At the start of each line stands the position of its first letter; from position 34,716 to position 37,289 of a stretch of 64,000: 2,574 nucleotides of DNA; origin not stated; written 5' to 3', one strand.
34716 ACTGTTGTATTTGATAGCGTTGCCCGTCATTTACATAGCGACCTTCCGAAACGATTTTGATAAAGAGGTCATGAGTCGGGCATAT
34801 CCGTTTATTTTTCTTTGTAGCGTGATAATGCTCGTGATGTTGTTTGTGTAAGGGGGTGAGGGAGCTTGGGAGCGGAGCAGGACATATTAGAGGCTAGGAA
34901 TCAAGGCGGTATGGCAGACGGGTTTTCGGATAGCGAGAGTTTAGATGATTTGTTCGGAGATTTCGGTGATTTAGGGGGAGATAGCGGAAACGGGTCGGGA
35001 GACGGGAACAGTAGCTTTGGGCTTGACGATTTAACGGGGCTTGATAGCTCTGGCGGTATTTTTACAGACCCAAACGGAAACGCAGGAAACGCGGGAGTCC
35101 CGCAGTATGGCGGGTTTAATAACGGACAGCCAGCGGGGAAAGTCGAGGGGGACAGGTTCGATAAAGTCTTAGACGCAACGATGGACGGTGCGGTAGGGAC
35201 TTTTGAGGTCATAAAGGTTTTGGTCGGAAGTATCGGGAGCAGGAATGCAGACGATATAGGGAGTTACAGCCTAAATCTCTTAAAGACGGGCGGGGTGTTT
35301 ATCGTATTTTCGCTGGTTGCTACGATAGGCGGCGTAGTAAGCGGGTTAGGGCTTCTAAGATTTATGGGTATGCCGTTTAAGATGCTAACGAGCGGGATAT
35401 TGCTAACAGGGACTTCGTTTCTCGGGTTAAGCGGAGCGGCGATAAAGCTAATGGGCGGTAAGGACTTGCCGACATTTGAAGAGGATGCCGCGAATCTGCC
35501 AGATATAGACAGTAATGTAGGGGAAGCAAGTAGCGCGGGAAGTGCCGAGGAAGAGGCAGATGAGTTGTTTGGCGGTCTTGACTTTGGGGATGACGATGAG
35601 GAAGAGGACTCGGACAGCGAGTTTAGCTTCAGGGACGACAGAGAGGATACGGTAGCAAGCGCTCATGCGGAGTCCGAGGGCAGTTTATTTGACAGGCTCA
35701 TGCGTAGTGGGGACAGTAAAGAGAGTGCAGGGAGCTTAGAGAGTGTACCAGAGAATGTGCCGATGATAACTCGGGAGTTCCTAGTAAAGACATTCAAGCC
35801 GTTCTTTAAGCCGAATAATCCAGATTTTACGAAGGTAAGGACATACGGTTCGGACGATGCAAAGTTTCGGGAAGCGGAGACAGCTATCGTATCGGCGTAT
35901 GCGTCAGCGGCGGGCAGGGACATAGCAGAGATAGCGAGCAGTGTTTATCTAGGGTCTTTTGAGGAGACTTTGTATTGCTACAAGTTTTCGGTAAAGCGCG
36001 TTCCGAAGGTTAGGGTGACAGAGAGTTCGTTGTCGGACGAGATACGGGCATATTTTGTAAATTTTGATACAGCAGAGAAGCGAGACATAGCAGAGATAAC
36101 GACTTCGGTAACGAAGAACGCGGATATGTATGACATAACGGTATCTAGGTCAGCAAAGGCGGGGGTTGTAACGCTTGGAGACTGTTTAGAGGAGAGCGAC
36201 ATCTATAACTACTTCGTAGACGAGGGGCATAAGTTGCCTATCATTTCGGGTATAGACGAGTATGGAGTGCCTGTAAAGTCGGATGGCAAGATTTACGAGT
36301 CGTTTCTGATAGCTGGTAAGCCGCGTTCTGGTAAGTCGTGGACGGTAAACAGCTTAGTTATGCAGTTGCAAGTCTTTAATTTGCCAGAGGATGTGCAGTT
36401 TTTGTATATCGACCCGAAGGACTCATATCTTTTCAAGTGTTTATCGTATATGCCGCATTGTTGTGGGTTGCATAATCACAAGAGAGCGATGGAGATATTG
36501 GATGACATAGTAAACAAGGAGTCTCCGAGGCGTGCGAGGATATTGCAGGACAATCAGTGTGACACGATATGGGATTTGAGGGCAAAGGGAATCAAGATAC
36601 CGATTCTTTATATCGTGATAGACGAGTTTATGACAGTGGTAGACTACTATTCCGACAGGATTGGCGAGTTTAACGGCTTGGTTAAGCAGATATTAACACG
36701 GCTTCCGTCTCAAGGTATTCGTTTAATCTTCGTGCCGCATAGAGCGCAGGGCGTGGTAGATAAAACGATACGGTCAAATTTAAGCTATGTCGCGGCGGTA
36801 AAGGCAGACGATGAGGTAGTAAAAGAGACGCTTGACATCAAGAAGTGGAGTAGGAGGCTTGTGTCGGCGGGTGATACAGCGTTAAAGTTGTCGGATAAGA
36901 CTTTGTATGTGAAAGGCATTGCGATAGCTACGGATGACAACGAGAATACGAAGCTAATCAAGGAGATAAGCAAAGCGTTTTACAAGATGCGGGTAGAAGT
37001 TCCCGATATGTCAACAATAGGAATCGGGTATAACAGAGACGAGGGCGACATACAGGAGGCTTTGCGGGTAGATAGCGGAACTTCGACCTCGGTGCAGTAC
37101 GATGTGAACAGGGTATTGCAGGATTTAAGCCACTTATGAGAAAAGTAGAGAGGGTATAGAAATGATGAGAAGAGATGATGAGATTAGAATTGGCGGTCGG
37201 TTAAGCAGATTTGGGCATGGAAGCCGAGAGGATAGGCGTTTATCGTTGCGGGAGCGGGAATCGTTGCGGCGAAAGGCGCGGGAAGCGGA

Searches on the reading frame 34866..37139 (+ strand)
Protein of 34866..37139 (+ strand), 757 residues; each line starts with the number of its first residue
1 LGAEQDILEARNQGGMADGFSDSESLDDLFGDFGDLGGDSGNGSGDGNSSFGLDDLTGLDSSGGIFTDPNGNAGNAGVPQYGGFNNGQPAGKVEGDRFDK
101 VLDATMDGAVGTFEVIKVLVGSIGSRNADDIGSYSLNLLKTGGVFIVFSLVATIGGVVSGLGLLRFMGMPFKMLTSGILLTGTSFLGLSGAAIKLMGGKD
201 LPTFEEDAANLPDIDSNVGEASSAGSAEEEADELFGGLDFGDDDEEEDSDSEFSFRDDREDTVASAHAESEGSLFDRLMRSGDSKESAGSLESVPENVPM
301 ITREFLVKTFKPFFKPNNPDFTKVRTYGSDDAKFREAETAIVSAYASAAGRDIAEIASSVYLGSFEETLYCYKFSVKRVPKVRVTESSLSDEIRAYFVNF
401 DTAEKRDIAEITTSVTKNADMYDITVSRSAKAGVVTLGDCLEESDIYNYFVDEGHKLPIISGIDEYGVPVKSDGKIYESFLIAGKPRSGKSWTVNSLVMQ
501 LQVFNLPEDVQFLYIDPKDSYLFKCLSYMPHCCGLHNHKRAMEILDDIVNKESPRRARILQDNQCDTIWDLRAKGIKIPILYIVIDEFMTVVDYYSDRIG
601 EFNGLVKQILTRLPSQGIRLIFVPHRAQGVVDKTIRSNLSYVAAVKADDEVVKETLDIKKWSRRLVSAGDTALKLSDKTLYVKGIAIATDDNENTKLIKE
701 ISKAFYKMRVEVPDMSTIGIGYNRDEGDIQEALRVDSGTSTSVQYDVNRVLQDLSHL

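Call 6: search_protein_families(library=pfam, proteins=[window:34866-37139:+], max_evalue=0.01)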
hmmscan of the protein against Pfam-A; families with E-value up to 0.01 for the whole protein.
window:34866-37139:+ (757 aa): 2 families
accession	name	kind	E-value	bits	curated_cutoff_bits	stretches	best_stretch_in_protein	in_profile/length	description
PF01580.24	FtsK_SpoIIIE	-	6.9e-14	52.3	24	1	451-575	12-138/221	FtsK/SpoIIIE family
PF12846.13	AAA_10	-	0.0062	16.1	27.5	0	480-520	24-60/362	AAA-like domain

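Call 14: search_protein_families(library=phrogs, proteins=[window:34866-37139:+], max_evalue=0.01)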
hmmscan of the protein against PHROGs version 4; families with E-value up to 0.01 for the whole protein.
window:34866-37139:+ (757 aa): 4 families
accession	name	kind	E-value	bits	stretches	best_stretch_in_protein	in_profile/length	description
phrog_1358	-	moron, auxiliary metabolic gene and host takeover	8.4e-20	70.9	1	418-702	554-827/1382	FtsK/SpoIIIE-like protein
phrog_3551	-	moron, auxiliary metabolic gene and host takeover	1.6e-16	60.5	1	418-718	380-678/758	FtsK/SpoIIIE-like protein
phrog_17074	-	unknown function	2.7e-05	23.9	1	459-593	183-323/621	-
phrog_2666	-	head and packaging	0.00048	19.9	1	479-647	323-484/555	terminase large subunit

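Call 26: search_solved_structures(query=window:34866-37136:+, max_evalue=1)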
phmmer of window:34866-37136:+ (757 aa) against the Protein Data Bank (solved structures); distinct sequences matched with E-value up to 1: 9.
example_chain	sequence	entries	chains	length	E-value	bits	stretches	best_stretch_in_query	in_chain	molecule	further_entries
4nh0_A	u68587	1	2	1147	6.4e-07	31.3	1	473-641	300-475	Cell divisionFtsK/SpoIIIE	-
2ius_A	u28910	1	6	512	1.9e-06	29.8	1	450-531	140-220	DNA TRANSLOCASE FTSK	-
9qks_G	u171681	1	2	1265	2.3e-06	29.5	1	481-652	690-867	ESX secretion system protein YukB,Green fluorescent protein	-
2iuu_A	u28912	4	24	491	6.2e-05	24.7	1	455-531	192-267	DNA TRANSLOCASE FTSK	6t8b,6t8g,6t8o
2iut_A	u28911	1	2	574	0.00078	21.1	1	455-531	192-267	DNA TRANSLOCASE FTSK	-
9jv8_A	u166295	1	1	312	0.0078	17.8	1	479-618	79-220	ESX-1 secretion system protein EccCb1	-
7np7_C1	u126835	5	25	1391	0.085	14.4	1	481-589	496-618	ESX-5 secretion system protein EccC5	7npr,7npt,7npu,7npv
4n1a_A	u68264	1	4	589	0.16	13.4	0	482-534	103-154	Cell divisionFtsK/SpoIIIE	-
7b9f_C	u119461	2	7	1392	0.69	11.4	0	481-561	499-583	EccC5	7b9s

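Call 27: search_protein_families(library=ncbifam, proteins=[window:34866-37139:+], max_evalue=0.1)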
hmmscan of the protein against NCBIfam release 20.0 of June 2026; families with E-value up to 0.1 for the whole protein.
window:34866-37139:+ (757 aa): 4 families
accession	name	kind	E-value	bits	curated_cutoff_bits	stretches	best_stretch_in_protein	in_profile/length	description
TIGR03928.1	T7_EssCb_Firm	equivalog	2.2e-11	42.1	778.4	1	480-711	813-1041/1296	type VII secretion protein EssC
TIGR03924.1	T7SS_EccC_a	equivalog_domain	1.8e-08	33.7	509.15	1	482-647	455-627/673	type VII secretion protein EccCa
TIGR03925.1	T7SS_EccC_b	equivalog_domain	4.7e-07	28.5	346.55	1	480-622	79-225/564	type VII secretion protein EccCb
NF007615.0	PRK10263.1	equivalog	2.3e-06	25.6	1566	1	449-520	982-1053/1355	DNA translocase FtsK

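Call 51: search_dna_similar(query=window:34866-37136:+, collection=phages, mode=protein, max_evalue=0.001, max_rows=15)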
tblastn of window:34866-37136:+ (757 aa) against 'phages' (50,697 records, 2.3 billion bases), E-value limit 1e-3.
Records with a match: 167; places in all: 167; records where one place covers at least 80% of the query: 0.
Best place of each record, by identity: <60% 167.
By first word of the organism name: Bacillus 154; Bacteriophage 7; Staphylococcus 2; Listeria 2; Xanthomonas 1; Streptococcus 1.
By host as written in the record: Bacillus cereus 20; Bacillus subtilis 18; - 14; Bacillus thuringiensis subsp. kurstaki 8; Bacillus subtilis BEST7003 8; Bacillus sp. 5; Bacillus thuringiensis kurstaki 5; Bacillus thuringiensis subsp. kurstaki ATCC 33679 5; and 48 more.
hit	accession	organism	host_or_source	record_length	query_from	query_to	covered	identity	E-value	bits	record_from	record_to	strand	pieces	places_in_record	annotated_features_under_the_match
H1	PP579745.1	Bacillus phage KKP_4050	Bacillus licheniformis KKP_3876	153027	375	705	44%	23.7%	1e-6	58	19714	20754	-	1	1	hypothetical protein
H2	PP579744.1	Bacillus phage KKP_4049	Bacillus licheniformis KKP_3876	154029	375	705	44%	23.7%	1e-6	58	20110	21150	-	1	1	hypothetical protein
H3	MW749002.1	Bacillus phage vB_BspH_Mawwa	Bacillus sp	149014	375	675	40%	24.8%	1e-6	58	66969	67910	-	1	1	putative DNA translocase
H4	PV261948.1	Bacillus phage vB_BliM_Yucatan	Bacillus licheniformis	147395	375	675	40%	24.8%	1e-6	58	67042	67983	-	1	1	FtsK/SpoIIIE-like protein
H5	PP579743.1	Bacillus phage KKP_4048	Bacillus licheniformis KKP_3373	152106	375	675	40%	24.8%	2e-6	58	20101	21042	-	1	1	hypothetical protein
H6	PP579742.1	Bacillus phage KKP_4047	Bacillus licheniformis KKP_3373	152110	375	675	40%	24.8%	2e-6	58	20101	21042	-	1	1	hypothetical protein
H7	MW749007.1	Bacillus phage vB_BspH_TimeGriffin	Bacillus sp.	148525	375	675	40%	24.8%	2e-6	58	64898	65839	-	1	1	putative DNA translocase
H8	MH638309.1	Bacillus phage Hobo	Bacillus thuringiensis kurstaki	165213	379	640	35%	27.3%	8e-8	62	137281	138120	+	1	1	212: FtsK_SpollE protein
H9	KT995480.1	Bacillus phage BM15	Priestia megaterium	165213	379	640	35%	27.3%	8e-8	62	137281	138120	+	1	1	DNA segregation ATPase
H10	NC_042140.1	Bacillus phage BM15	Priestia megaterium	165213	379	640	35%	27.3%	8e-8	62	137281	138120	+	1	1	FtsK/SpoIIIE-like protein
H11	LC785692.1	Bacillus phage CM1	Bacilus cereus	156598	379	641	35%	27.1%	9e-9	66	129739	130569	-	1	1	FtsK_SpollE protein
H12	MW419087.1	Bacillus phage 015DV004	Bacillus subtilis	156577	375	639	35%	26.5%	4e-7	60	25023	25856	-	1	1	75: FtsK-like translocase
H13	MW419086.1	Bacillus phage 015DV002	Bacillus subtilis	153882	375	639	35%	26.5%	4e-7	60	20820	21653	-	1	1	60: FtsK-like translocase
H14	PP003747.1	Bacillus phage Z3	Bacillus cereus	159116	379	641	35%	26.4%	3e-8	64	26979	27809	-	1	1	putative FtsK/SpoIIIE-family protein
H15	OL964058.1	Bacillus phage vB_BtM_BMBsp2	Bacillus thuringiensis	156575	379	641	35%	26.4%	3e-8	64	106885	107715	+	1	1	cell division protein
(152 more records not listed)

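Call 99: search_protein_families(library=padloc, proteins=[window:34866-37139:+], max_evalue=0.01)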
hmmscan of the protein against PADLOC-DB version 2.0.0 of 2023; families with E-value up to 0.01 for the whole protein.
window:34866-37139:+ (757 aa): 3 families
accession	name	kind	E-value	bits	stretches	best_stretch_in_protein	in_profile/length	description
PDLC02806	SspH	-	1.5e-14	50.5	1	481-676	1541-1740/1766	SspH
PDLC02804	SspH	-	4.5e-13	45.6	1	454-680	1310-1541/1561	SspH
PDLC04140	mad8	-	8.3e-12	43.2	1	459-650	4-256/314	mads_8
